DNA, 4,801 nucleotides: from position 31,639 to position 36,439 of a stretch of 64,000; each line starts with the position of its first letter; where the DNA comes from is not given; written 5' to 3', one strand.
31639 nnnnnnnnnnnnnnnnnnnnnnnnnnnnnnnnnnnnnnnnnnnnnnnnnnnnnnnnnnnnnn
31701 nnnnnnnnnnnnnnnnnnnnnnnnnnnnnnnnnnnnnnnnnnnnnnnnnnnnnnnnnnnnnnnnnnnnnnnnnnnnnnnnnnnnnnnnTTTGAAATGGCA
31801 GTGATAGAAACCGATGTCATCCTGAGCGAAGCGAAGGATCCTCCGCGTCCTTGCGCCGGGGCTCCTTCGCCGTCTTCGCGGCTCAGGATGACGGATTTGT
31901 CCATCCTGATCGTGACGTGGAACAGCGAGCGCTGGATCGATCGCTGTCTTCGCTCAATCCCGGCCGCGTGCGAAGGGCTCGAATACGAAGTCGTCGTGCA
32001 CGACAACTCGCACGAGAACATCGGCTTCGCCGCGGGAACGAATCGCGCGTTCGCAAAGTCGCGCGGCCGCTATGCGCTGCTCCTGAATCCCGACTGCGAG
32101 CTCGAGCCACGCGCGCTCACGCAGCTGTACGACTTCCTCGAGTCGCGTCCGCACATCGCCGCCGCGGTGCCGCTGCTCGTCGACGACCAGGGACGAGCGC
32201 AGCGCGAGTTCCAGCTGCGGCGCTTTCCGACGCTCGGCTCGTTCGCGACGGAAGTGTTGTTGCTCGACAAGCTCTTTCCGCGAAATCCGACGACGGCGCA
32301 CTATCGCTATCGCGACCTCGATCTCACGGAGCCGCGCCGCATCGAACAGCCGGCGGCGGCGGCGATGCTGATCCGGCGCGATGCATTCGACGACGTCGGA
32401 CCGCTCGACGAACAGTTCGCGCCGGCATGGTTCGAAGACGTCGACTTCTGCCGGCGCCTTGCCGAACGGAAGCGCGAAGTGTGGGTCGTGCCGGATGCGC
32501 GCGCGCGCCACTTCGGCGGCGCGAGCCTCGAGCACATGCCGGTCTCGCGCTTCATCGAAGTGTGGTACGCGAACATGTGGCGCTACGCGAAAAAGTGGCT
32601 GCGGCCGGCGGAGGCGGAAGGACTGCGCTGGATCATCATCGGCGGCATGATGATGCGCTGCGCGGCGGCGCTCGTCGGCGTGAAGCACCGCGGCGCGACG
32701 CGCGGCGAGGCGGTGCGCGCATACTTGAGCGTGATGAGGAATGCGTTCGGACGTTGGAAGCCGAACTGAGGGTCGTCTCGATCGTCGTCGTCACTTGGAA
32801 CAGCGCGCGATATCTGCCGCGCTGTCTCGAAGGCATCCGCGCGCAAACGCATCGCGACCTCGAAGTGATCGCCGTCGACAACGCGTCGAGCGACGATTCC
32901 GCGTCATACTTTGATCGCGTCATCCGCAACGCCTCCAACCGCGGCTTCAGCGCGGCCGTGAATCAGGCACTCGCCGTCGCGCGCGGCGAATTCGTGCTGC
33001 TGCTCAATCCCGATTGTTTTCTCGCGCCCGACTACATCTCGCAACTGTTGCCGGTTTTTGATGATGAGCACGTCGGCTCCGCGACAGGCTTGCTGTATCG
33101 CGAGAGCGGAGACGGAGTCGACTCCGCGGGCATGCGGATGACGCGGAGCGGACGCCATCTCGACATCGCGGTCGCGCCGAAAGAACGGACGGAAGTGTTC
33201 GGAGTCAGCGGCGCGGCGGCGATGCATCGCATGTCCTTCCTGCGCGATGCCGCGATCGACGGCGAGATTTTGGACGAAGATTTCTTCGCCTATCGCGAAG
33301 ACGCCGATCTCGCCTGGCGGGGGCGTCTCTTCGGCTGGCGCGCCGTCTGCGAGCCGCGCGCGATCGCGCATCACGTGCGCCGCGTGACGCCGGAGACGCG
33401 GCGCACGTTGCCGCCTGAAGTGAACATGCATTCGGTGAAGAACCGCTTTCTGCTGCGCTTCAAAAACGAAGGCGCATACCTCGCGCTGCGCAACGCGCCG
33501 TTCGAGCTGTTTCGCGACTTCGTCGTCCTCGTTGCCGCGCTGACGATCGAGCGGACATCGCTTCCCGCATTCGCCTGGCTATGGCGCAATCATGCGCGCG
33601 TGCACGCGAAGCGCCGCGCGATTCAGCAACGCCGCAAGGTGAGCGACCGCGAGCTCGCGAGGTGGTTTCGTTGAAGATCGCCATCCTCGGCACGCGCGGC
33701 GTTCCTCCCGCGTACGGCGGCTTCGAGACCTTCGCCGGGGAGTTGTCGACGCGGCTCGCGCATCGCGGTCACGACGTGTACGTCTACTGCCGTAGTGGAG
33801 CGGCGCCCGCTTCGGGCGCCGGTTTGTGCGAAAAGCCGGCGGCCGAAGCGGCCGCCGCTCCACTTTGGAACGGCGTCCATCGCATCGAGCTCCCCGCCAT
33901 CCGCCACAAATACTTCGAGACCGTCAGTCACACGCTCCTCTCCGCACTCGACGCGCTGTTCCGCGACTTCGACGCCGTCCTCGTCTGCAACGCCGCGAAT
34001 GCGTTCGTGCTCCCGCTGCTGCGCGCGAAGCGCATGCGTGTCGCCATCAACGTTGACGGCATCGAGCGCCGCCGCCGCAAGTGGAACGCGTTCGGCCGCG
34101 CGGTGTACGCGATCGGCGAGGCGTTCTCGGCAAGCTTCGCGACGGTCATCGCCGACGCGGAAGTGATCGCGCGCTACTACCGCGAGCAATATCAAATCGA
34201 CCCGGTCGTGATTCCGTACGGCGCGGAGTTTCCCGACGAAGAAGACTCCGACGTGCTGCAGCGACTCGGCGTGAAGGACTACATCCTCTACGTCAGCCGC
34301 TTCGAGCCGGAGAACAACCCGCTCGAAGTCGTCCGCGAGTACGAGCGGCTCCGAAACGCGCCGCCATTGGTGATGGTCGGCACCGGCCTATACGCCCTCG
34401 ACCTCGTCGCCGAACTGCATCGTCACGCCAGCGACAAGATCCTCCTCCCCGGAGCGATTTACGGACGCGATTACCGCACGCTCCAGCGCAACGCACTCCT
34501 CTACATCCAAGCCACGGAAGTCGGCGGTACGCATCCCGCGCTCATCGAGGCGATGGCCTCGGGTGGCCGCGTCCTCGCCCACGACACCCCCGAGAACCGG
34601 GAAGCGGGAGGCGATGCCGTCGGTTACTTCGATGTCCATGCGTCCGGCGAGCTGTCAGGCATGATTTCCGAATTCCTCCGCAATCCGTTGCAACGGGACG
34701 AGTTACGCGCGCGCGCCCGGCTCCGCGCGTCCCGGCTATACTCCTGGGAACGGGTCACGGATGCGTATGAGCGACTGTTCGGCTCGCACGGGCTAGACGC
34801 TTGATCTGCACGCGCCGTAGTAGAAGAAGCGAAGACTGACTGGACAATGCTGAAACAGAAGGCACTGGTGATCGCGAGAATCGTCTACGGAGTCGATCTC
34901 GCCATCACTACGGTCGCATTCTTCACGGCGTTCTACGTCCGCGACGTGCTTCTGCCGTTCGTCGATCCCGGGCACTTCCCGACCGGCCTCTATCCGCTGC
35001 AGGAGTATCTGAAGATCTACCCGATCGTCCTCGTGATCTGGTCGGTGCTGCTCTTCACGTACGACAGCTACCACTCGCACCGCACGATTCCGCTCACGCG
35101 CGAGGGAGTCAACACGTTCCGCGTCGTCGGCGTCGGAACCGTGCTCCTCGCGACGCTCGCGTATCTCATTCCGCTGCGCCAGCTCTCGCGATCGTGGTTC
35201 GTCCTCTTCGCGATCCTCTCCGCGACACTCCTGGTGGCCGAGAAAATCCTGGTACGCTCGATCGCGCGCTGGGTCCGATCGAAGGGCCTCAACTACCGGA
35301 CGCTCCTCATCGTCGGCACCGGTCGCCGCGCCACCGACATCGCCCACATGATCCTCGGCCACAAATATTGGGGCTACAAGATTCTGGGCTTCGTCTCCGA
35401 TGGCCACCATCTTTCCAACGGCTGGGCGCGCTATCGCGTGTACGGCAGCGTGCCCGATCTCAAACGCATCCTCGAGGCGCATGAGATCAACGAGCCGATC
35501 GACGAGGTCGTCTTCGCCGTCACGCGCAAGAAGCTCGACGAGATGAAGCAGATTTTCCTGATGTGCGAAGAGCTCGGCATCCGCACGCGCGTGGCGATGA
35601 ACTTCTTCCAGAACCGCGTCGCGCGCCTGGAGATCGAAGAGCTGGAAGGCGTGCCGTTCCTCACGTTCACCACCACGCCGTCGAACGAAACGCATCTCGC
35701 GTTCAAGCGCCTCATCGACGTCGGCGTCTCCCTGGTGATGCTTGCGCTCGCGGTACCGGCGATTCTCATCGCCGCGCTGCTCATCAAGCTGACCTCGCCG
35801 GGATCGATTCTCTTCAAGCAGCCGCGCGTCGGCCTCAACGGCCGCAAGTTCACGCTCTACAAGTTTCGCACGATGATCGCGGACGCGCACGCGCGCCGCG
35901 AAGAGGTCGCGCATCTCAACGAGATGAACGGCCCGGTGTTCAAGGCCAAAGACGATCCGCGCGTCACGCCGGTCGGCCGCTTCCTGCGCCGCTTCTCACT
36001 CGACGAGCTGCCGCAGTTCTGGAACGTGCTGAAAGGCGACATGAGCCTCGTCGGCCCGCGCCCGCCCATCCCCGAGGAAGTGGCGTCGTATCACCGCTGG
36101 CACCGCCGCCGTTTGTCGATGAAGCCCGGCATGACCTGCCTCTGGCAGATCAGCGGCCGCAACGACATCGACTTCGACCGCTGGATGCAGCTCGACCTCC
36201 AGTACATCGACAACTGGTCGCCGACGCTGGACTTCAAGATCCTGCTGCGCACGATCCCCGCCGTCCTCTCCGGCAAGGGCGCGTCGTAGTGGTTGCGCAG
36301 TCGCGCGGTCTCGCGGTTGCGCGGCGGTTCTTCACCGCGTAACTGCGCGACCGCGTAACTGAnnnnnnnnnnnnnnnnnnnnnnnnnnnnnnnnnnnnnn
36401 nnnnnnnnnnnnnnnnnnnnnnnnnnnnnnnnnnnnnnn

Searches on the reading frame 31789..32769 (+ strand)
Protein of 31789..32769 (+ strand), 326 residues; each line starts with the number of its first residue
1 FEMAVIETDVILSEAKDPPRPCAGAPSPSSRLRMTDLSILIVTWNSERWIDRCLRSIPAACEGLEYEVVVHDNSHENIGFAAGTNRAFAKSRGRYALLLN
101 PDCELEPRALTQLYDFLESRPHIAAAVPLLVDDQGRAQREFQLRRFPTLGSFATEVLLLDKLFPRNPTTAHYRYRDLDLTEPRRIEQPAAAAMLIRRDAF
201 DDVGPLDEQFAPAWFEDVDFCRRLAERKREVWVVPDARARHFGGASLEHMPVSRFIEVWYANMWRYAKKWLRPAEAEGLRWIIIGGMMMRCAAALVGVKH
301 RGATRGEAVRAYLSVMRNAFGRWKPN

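Call 92: search_protein_families(library=pfam, proteins=[window:31789-32769:+], max_evalue=0.00001)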
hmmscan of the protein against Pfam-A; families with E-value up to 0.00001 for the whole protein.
window:31789-32769:+ (326 aa): 3 families
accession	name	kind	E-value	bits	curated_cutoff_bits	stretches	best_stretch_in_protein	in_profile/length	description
PF00535.33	Glycos_transf_2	-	2e-12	47.8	23.3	1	75-180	61-144/168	Glycosyl transferase family 2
PF13641.12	Glyco_tranf_2_3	-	4.6e-10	40.3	27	1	44-248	38-218/230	Glycosyltransferase like family 2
PF10111.15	Glyco_tranf_2_2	-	3.5e-06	27.1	27.3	1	68-234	57-209/276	Glycosyltransferase like family 2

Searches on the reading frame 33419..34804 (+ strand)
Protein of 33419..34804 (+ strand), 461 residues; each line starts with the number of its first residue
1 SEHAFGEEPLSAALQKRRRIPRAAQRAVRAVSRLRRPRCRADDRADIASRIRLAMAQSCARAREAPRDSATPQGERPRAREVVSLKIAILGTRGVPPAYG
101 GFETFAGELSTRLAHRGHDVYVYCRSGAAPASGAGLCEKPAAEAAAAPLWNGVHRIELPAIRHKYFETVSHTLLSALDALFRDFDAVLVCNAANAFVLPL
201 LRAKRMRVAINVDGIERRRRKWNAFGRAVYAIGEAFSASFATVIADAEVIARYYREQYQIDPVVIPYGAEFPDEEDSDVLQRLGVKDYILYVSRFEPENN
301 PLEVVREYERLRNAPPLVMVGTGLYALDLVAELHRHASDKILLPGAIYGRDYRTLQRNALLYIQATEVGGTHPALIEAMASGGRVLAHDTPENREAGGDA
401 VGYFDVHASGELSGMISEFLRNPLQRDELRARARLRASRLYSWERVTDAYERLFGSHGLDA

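Call 92: search_protein_families(library=pfam, proteins=[window:33419-34804:+], max_evalue=0.00001)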
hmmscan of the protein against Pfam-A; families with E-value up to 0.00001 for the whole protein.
window:33419-34804:+ (461 aa): 5 families
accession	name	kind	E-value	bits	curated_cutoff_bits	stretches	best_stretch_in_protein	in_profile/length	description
PF13439.12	Glyco_transf_4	-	1.2e-11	45.4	28.5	1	99-268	1-165/170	Glycosyltransferase Family 4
PF00534.26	Glycos_transf_1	-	2.9e-11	43.6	26.4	1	275-434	4-170/172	Glycosyl transferases group 1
PF09314.17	DUF1972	-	7.4e-11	42.4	25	0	87-127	4-44/186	Domain of unknown function (DUF1972)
PF13579.12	Glyco_trans_4_4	-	7.8e-09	36.5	29.7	1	100-268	1-158/158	Glycosyl transferase 4-like domain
PF13692.12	Glyco_trans_1_4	-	4.3e-07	30.7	27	1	287-396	2-114/142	Glycosyl transferases group 1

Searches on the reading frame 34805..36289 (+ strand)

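Call 92: search_protein_families(library=pfam, proteins=[window:34805-36289:+], max_evalue=0.00001)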
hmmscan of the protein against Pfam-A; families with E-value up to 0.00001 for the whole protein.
window:34805-36289:+ (494 aa): 2 families
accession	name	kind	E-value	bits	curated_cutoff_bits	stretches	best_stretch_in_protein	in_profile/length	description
PF02397.22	Bac_transf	-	4.3e-69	232.1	27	1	301-488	1-178/179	Bacterial sugar transferase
PF13727.12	CoA_binding_3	-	1e-15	58.6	25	1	87-261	4-171/175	CoA-binding domain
